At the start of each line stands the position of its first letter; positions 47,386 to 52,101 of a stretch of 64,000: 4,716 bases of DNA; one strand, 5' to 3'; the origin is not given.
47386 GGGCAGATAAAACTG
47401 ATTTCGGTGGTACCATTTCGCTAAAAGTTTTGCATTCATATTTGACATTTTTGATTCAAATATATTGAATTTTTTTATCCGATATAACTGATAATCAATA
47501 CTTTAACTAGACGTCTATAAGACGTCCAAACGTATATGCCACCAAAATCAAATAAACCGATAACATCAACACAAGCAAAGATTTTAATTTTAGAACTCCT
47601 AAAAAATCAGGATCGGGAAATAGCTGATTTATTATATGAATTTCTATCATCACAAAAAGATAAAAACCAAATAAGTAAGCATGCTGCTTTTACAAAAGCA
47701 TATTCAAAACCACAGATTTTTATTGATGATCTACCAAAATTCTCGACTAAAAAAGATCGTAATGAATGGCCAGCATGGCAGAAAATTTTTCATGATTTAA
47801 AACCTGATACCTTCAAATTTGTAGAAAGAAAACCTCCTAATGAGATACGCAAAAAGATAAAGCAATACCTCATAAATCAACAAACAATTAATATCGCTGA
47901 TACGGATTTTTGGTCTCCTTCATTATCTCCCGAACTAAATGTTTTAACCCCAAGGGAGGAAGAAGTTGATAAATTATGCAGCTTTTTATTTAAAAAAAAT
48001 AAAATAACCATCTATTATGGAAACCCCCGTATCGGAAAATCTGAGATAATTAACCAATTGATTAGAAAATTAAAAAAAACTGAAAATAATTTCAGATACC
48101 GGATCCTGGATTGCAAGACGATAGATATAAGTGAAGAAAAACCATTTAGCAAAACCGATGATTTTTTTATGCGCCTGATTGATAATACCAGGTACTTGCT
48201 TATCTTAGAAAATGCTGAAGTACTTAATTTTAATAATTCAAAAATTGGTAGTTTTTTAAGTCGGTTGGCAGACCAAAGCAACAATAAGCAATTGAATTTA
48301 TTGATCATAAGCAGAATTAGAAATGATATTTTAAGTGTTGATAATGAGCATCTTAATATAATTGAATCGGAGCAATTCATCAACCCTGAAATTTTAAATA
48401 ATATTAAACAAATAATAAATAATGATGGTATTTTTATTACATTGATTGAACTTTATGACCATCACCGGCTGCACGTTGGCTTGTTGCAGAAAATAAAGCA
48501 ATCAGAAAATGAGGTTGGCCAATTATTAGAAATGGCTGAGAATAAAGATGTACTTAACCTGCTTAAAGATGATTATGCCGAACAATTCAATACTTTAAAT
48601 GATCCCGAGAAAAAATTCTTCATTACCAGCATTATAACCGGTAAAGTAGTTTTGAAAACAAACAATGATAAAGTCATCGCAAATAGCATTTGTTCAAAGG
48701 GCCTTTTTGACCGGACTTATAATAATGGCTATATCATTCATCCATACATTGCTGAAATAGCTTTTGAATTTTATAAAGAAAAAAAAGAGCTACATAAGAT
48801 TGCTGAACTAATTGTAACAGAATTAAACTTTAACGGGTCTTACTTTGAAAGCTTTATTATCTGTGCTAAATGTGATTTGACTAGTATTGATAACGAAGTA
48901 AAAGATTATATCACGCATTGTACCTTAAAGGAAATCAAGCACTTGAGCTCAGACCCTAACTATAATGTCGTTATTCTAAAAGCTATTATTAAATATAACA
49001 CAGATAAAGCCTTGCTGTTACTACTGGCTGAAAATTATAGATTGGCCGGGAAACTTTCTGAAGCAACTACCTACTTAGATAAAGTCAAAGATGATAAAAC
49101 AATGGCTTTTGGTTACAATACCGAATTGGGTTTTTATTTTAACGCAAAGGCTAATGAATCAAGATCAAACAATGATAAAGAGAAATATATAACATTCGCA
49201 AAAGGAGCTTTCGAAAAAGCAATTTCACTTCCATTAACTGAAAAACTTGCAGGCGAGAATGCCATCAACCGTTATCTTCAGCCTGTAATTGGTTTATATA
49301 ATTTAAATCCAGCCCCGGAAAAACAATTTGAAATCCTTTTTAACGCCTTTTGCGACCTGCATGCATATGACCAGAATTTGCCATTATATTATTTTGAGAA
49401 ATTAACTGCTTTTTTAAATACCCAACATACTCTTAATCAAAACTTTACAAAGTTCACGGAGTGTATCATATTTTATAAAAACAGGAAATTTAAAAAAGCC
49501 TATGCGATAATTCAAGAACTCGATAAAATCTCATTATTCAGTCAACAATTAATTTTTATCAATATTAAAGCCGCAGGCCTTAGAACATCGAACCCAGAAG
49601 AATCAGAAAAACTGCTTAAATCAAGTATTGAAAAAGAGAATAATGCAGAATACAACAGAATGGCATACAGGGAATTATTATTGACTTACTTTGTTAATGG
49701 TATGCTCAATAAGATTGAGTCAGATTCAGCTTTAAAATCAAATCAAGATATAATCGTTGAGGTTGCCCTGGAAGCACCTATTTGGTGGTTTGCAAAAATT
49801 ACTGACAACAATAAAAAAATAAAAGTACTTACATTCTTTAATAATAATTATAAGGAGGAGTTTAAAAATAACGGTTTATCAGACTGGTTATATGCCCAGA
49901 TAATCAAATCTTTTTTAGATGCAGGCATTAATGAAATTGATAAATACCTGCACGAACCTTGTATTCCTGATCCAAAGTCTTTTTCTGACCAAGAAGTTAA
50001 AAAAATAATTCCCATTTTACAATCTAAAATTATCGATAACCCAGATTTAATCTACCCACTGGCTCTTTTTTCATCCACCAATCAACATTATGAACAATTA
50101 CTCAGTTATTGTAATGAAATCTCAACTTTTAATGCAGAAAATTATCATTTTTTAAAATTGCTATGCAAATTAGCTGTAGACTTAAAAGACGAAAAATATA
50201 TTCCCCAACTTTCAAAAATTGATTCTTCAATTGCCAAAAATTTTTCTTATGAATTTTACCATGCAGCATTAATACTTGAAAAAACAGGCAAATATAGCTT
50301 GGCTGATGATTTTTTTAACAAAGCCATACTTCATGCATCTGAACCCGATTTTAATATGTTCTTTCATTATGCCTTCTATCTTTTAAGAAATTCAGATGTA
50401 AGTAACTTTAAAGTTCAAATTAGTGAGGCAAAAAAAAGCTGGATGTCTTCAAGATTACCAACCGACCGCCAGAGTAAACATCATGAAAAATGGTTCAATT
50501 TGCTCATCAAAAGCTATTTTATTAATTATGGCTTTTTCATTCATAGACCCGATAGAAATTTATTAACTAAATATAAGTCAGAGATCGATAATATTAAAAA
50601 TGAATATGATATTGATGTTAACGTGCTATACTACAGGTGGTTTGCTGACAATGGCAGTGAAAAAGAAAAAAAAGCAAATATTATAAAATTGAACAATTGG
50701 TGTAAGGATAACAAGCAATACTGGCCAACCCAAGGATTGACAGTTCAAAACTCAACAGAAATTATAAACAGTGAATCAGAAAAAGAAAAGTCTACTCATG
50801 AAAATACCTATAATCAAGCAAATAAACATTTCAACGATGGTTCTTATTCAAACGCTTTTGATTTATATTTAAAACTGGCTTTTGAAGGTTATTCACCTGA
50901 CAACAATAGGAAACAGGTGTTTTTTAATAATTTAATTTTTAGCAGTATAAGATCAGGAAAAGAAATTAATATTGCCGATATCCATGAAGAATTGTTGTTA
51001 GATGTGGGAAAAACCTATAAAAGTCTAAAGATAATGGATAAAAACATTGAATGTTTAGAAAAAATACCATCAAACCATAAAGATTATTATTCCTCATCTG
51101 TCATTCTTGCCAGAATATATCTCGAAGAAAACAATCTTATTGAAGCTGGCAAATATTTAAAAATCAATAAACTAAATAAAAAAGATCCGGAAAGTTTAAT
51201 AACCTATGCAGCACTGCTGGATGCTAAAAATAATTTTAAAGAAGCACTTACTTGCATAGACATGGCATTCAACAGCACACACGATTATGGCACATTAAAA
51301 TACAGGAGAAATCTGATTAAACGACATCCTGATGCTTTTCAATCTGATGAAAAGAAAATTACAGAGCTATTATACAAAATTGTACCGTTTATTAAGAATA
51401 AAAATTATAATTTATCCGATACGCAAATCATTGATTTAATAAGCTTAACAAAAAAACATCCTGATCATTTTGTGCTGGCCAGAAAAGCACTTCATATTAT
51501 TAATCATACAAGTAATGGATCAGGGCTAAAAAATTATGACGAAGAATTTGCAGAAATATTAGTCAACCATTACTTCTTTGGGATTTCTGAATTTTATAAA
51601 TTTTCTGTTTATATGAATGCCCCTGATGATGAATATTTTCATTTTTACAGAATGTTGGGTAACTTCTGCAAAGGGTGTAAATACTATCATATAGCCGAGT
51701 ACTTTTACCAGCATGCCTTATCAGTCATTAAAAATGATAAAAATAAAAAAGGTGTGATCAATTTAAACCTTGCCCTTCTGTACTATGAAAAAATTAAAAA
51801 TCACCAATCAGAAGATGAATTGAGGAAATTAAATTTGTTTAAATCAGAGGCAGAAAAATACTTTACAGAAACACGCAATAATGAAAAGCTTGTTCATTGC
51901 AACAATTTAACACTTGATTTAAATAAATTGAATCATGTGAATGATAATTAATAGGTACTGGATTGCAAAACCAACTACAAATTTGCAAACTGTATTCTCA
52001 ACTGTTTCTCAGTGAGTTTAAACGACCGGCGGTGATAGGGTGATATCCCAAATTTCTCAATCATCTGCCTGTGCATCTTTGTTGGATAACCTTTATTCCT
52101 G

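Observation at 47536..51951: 1471-aa STAND-type NTPase lacks any recognisable effector or DNA-binding domain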

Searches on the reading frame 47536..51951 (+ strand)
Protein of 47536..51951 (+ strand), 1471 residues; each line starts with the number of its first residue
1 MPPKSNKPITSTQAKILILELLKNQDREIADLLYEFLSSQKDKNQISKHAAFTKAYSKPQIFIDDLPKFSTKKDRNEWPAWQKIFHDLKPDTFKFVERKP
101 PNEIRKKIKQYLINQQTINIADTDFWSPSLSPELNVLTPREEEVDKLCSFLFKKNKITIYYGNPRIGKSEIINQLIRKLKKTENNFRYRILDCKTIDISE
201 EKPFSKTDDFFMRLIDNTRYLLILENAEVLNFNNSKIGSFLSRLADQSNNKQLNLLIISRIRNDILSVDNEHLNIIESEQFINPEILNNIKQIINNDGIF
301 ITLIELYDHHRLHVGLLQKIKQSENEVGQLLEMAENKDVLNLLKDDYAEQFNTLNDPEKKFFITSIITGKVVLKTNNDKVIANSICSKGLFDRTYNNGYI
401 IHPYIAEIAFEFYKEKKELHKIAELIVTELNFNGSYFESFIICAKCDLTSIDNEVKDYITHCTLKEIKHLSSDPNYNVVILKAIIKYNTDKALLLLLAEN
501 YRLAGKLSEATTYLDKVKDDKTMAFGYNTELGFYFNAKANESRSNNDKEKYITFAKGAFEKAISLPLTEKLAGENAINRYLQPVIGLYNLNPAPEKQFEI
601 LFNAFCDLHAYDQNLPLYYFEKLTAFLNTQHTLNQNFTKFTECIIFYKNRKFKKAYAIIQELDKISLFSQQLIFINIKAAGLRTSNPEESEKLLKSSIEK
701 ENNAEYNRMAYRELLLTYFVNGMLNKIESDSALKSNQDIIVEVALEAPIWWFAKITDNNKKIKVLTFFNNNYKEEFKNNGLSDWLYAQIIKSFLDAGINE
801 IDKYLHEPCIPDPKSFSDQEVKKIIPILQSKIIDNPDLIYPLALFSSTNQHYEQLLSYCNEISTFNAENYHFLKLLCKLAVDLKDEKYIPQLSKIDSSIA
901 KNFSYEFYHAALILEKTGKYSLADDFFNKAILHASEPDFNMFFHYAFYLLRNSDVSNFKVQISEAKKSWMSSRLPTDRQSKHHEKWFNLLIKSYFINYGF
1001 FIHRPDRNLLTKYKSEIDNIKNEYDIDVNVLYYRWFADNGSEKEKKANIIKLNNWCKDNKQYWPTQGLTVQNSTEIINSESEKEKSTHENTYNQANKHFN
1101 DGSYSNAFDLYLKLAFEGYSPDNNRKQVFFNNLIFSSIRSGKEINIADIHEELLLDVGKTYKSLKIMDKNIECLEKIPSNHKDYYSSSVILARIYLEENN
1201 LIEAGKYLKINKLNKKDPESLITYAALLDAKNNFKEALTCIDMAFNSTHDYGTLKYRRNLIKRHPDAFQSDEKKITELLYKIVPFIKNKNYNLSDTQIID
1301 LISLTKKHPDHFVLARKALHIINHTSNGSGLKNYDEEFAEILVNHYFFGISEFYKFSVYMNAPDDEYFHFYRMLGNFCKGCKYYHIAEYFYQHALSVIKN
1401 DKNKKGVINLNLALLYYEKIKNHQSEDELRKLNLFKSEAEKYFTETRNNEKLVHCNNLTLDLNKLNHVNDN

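Call 4: search_protein_families(library=pfam, proteins=[window:47536-51951:+], max_evalue=1)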
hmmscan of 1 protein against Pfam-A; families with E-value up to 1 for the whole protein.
window:47536-51951:+ (1471 aa): 10 families
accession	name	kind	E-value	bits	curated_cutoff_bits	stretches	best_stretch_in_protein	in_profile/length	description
PF14559.12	TPR_19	-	0.00026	21.7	25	0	1197-1250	3-57/68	Tetratricopeptide repeat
PF25058.1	ARM_TT21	-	0.00032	21.1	27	1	1167-1200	110-143/155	Tetratricopeptide repeat protein 21 ARM repeat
PF01637.24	ATPase_2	-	0.0041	17.4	33.2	1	140-226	4-79/225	ATPase domain predominantly from Archaea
PF13173.12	AAA_14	-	0.015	15.7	27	1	155-250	2-90/129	AAA domain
PF00910.28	RNA_helicase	-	0.042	14.8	21.5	1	160-210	3-58/105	RNA helicase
PF12895.13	ANAPC3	-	0.053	14.3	27.2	1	1173-1242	11-80/82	Anaphase-promoting complex, cyclosome, subunit 3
PF13401.12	AAA_22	-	0.085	13.6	27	1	155-304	5-121/130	AAA domain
PF01926.29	MMR_HSR1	-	0.088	13.4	21.9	1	161-199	5-42/113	50S ribosome-binding GTPase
PF13428.12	TPR_14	-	0.27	12.5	23.5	0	492-517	2-27/44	Tetratricopeptide repeat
PF13174.12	TPR_6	-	0.63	11.3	26.3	0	494-519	3-28/33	Tetratricopeptide repeat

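Call 5: search_protein_families(library=padloc, proteins=[window:47536-51951:+], max_evalue=1)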
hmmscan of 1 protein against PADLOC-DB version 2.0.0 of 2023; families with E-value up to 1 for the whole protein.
window:47536-51951:+ (1471 aa): 1 family
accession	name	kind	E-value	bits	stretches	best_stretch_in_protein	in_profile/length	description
PDLC04140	mad8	-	0.0013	16.3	1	151-353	23-145/314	mads_8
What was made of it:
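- On Avs / AVAST antiviral STAND: PADLOC gives only mad8 at E 1.3e-3, 16.3 bits (call 5).
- Closest known: Antiviral STAND NTPases. Different: There is no significant sequence or profile similarity to any Avs or PADLOC model (call 5).
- PADLOC gives only mad8 at E 1.3e-3 (call 5).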

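Call 6: search_protein_families(library=ncbifam, proteins=[window:47536-51951:+], max_evalue=1)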
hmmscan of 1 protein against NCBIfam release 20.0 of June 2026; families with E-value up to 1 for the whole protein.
window:47536-51951:+ (1471 aa): 1 family
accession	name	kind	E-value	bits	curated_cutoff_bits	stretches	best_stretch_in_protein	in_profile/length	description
TIGR00540.1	TPR_hemY_coli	hypoth_equivalog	0.15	10.8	142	0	1167-1240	308-381/385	heme biosynthesis-associated TPR protein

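Call 10: find_homologous_proteins(query=window:47536-51948:+, max_evalue=0.001)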
Query window:47536-51948:+ (1471 aa): 1 proteins with E <= 0.001 among 8000 candidates.
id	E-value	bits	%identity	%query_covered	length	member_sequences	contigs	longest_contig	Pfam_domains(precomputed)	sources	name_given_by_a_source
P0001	0.0e+0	3307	100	100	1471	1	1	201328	-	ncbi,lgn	-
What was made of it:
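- Tried and rejected: Word-index search with the full protein returned only the protein itself (call 10).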

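Call 11: search_solved_structures(query=window:47536-51948:+, max_evalue=1)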
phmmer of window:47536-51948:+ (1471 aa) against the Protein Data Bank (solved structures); distinct sequences matched with E-value up to 1: 0.

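Call 13: find_encoding_contigs(protein=P0001, flank=10000, max_places=6)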
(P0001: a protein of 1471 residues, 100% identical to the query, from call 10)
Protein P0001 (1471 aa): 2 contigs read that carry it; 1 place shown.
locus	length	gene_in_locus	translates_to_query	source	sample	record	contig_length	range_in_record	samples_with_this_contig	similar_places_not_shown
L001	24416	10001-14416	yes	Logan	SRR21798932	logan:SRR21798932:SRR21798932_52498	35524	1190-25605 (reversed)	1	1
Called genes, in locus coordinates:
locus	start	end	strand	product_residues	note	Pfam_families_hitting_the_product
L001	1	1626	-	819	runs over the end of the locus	PF03030:H_PPase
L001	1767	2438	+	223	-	PF01370:Epimerase, PF13460:NAD_binding_10, PF08732:HIM1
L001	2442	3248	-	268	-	PF01183:Glyco_hydro_25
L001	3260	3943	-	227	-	PF00027:cNMP_binding, PF13545:HTH_Crp_2, PF00325:Crp (weak)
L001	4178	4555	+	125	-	PF01597:GCV_H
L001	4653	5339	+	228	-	PF01128:IspD, PF12804:NTP_transf_3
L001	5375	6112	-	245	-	PF13098:Thioredoxin_2 (weak)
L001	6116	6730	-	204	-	-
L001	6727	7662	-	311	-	-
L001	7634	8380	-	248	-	-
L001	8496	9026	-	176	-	-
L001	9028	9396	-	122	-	-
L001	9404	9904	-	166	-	-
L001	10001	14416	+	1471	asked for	-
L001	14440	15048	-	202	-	PF01351:RNase_HII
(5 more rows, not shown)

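Call 14: find_related_loci(query=window:47536-51948:+, collection=genome_contigs, flank=10000)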
Query window:47536-51948:+ (1471 aa) in genome_contigs; peptide patterns used: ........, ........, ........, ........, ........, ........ (x = any residue, [..] = any of these).
49 stretches matched a pattern, but none encodes a relative of the query by tblastn (E <= 1e-3).

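Call 24: search_protein_representatives(protein=window:47536-51135:+)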
Query: 1200 residues. Proteins with E-value up to 0.001 (for the whole library): 1; up to 1e-10: 1; up to 1e-30: 1. The best 1 are listed.
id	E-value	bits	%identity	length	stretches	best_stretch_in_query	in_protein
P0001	0.0e+00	2687.9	100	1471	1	1-1200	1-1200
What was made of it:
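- Orphan status and context: only self-hits in two protein collections (5.8e9 clusters and 1.84e9 representatives) (calls 10, 24).
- Tried and rejected: Exhaustive phmmer of residues 1-1200 against 1.84e9 representatives returned only self (call 24).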

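Call 39: find_encoding_contigs(protein=P0004, flank=10000, max_places=6)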
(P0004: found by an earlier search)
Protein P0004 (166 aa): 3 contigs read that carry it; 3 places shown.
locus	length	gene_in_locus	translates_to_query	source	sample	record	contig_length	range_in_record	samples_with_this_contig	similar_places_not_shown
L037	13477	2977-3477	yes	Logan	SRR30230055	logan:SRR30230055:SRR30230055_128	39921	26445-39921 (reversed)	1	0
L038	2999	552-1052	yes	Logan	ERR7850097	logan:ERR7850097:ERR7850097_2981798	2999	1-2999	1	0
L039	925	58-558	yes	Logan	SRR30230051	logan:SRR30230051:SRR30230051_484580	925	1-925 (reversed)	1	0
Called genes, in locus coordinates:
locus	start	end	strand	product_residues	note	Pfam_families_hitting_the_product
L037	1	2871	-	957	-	?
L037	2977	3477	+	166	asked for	-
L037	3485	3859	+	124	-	-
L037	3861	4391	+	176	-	-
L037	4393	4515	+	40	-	-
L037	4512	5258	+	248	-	-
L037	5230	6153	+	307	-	-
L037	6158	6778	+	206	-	-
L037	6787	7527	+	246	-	PF13098:Thioredoxin_2 (weak)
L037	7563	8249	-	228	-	PF01128:IspD, PF12804:NTP_transf_3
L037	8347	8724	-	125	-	PF01597:GCV_H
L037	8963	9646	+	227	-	PF00027:cNMP_binding, PF13545:HTH_Crp_2, PF00325:Crp (weak)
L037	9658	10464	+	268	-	PF01183:Glyco_hydro_25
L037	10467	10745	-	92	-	-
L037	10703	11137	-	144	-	PF01370:Epimerase (weak)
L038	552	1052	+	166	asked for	-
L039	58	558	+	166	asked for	-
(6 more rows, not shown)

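Call 40: find_encoding_contigs(protein=P0020, flank=10000, max_places=6)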
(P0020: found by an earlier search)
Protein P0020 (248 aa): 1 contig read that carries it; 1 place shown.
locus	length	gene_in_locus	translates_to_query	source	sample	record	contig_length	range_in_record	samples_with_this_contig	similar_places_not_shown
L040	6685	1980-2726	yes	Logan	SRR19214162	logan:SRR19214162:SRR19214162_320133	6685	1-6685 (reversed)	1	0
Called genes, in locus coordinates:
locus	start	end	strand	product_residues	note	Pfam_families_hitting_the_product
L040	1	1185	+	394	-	?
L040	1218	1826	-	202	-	PF01351:RNase_HII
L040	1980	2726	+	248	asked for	-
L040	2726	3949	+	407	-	PF04413:Glycos_transf_N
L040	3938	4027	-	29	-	-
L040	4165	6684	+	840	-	?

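Call 41: find_encoding_contigs(protein=P0019, flank=10000, max_places=6)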
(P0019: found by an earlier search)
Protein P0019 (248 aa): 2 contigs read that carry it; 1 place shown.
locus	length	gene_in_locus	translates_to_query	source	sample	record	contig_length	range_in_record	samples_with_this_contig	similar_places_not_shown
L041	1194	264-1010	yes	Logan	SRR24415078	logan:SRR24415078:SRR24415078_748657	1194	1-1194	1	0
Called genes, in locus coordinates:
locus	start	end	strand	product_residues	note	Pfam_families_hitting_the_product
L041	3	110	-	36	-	?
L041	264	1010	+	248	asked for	-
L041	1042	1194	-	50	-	?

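Call 56: search_protein_families(library=phrogs, proteins=[window:47536-51948:+], max_evalue=0.01)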
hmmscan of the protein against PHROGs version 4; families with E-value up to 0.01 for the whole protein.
window:47536-51948:+ (1471 aa): 1 family
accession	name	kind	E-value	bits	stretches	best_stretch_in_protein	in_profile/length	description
phrog_29157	-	unknown function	0.00024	21.8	0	1275-1329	21-75/208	-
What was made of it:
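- On Avs / AVAST antiviral STAND: Whole-protein PADLOC, NCBIfam and PHROG scans give no effector family either (calls 5, 6, 56).
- Checked: Whole-protein scans of PADLOC, NCBIfam and PHROGs add nothing for this region (calls 5, 6, 56).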

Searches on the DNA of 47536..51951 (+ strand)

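Call 8: search_dna_similar(query=window:47536-51951:+, collection=plasmids, mode=near)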
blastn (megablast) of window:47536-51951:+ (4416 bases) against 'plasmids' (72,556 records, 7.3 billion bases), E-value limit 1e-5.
No match.

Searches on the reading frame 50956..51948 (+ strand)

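Call 28: search_protein_families(library=pfam, proteins=[window:50956-51948:+], max_evalue=10)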
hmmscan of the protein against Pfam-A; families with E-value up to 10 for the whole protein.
window:50956-51948:+ (331 aa): 8 families
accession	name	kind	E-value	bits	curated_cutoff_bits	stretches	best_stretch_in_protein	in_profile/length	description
PF25058.1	ARM_TT21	-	2.4e-06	28.1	27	1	27-60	110-143/155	Tetratricopeptide repeat protein 21 ARM repeat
PF13424.12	TPR_12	-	0.0012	19.4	30.1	0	234-284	9-62/77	Tetratricopeptide repeat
PF12895.13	ANAPC3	-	0.003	18.2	27.2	1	33-102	11-80/82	Anaphase-promoting complex, cyclosome, subunit 3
PF13431.12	TPR_17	-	0.0076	16.9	24.4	1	67-98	2-33/34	Tetratricopeptide repeat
PF14559.12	TPR_19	-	0.011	16.5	25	1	57-110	3-57/68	Tetratricopeptide repeat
PF13429.12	TPR_15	-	0.16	11.8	26.2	1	12-123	16-122/280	Tetratricopeptide repeat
PF07719.23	TPR_2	-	0.46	11.2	27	0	78-102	1-25/34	Tetratricopeptide repeat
PF13181.12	TPR_8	-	0.58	10.9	25.7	0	50-69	6-25/34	Tetratricopeptide repeat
